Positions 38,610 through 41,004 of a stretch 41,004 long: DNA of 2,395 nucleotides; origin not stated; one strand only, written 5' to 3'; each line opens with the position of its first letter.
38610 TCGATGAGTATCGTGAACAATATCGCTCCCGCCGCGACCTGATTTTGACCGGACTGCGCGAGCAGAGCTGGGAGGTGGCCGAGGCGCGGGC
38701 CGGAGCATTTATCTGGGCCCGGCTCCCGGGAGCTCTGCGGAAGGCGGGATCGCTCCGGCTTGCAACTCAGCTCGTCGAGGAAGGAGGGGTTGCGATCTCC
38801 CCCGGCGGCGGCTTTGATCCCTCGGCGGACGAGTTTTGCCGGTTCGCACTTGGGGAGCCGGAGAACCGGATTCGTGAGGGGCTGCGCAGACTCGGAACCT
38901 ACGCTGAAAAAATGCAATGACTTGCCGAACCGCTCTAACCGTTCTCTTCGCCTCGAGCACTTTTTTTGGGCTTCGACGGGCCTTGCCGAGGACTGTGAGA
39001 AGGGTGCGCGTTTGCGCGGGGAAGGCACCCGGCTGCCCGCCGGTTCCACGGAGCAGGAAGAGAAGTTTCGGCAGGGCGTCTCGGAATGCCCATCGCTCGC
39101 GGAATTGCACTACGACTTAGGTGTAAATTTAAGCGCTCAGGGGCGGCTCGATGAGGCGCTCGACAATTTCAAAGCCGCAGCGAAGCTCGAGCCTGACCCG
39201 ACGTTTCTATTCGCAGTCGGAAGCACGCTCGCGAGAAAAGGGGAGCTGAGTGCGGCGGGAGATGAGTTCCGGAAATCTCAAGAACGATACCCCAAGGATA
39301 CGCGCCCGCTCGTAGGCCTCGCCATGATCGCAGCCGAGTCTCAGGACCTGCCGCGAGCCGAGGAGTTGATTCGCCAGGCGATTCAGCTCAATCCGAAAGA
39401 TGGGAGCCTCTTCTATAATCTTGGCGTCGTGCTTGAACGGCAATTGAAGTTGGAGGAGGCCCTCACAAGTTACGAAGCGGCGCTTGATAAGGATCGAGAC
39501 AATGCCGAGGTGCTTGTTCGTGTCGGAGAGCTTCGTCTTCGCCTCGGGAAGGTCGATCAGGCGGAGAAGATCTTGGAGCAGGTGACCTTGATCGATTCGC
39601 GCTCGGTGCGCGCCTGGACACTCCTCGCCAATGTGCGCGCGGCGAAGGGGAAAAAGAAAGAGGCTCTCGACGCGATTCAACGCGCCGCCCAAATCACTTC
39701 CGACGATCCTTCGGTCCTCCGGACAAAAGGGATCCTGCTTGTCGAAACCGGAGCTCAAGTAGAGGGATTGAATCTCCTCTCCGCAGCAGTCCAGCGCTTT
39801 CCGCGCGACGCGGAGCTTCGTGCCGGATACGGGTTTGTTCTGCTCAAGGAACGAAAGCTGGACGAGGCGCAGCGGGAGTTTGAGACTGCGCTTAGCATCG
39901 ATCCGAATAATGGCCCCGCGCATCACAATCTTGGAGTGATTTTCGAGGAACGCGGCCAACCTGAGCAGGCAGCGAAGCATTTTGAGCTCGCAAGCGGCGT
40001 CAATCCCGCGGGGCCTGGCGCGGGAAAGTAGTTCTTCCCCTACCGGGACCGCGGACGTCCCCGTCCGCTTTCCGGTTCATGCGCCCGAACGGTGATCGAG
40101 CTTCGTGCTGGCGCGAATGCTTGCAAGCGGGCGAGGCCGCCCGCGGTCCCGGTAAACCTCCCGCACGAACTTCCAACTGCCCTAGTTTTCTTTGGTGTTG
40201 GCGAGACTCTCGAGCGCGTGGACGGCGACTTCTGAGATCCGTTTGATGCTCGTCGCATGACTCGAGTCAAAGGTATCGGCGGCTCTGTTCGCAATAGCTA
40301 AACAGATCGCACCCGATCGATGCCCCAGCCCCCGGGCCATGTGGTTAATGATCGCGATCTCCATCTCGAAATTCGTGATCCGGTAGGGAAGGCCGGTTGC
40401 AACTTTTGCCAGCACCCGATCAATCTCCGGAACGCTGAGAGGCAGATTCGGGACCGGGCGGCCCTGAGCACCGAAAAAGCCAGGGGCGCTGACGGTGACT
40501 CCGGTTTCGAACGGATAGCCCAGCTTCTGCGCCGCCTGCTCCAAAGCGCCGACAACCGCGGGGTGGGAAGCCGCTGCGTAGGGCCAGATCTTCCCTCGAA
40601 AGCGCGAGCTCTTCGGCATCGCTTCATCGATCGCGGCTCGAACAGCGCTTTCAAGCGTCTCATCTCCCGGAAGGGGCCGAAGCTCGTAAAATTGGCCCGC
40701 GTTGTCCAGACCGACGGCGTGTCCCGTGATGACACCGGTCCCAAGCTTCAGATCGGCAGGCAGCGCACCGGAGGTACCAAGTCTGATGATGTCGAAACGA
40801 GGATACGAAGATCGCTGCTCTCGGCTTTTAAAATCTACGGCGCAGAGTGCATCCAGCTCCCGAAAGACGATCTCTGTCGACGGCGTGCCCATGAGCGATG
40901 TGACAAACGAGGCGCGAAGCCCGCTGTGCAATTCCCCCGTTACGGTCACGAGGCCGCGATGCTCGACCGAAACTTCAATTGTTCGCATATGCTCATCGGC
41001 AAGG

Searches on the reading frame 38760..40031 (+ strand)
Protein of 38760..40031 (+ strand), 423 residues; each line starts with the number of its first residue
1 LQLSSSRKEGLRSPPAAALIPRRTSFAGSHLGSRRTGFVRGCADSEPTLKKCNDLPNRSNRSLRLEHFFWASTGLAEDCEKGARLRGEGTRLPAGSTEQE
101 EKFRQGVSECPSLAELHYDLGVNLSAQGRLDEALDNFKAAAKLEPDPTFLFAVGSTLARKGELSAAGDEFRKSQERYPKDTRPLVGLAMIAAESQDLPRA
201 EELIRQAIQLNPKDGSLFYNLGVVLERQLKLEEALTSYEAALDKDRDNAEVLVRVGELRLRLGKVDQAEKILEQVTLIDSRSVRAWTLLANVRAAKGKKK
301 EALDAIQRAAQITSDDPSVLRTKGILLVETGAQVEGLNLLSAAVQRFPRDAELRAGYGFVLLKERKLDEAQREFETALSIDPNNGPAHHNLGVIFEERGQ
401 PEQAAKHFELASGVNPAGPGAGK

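Call 5: search_protein_families(library=pfam, proteins=[window:38760-40031:+], max_evalue=0.01)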
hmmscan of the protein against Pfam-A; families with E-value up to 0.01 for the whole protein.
window:38760-40031:+ (423 aa): 29 families (the best 25 are shown)
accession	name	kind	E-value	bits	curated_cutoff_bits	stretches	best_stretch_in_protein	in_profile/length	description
PF07719.23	TPR_2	-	7.6e-44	144.7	27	5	114-146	1-33/34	Tetratricopeptide repeat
PF00515.34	TPR_1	-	1.3e-34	117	27.8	3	114-146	1-33/34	Tetratricopeptide repeat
PF13432.12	TPR_16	-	2.3e-32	111.4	32.7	4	118-180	1-64/65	Tetratricopeptide repeat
PF14559.12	TPR_19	-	1.3e-30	105.9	25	4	231-291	7-67/68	Tetratricopeptide repeat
PF13431.12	TPR_17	-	2e-30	102.9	24.4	2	374-404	2-32/34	Tetratricopeptide repeat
PF13414.12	TPR_11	-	4.6e-29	100.3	26.8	4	230-263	9-42/42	TPR repeat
PF13181.12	TPR_8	-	6.1e-29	98.1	25.7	0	114-146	1-33/34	Tetratricopeptide repeat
PF13428.12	TPR_14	-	3e-24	83.5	23.5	0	284-323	2-41/44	Tetratricopeptide repeat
PF13424.12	TPR_12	-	3.5e-22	78.8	30.1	4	356-411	8-71/77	Tetratricopeptide repeat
PF23914.1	TPR_CcmH_CycH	-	1e-17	64.8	42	2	282-385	49-155/158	Cytochrome c-type biogenesis protein H TPR domain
PF13371.12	TPR_9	-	4e-17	62.4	35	3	190-250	4-64/73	Tetratricopeptide repeat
PF13176.12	TPR_7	-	5.3e-17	60.8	27.9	0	387-410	1-24/36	Tetratricopeptide repeat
PF13174.12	TPR_6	-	1.1e-11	45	26.3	0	250-275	1-26/33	Tetratricopeptide repeat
PF25063.1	ARM_TT21_C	-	5.2e-11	43.3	35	0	256-314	102-160/209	Tetratricopeptide repeat protein 21 C-terminal ARM domain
PF13429.12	TPR_15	-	2.7e-10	40.6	26.2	1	118-274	117-273/280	Tetratricopeptide repeat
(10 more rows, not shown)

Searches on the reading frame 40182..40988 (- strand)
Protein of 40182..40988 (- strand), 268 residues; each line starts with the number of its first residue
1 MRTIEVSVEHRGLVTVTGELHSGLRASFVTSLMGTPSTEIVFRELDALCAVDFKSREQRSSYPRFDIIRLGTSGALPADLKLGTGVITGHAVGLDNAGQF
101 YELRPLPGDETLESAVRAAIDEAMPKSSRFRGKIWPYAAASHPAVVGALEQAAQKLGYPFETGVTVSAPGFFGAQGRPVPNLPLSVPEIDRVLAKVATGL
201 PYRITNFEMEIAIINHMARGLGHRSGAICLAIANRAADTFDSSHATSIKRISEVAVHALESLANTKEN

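Call 5: search_protein_families(library=pfam, proteins=[window:40182-40988:-], max_evalue=0.01)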
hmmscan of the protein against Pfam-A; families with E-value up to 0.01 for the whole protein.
window:40182-40988:- (268 aa): 1 family
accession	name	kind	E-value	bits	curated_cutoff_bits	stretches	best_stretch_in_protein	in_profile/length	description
PF01048.26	PNP_UDP_1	-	2.2e-18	66.9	25.1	1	4-257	23-230/233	Phosphorylase superfamily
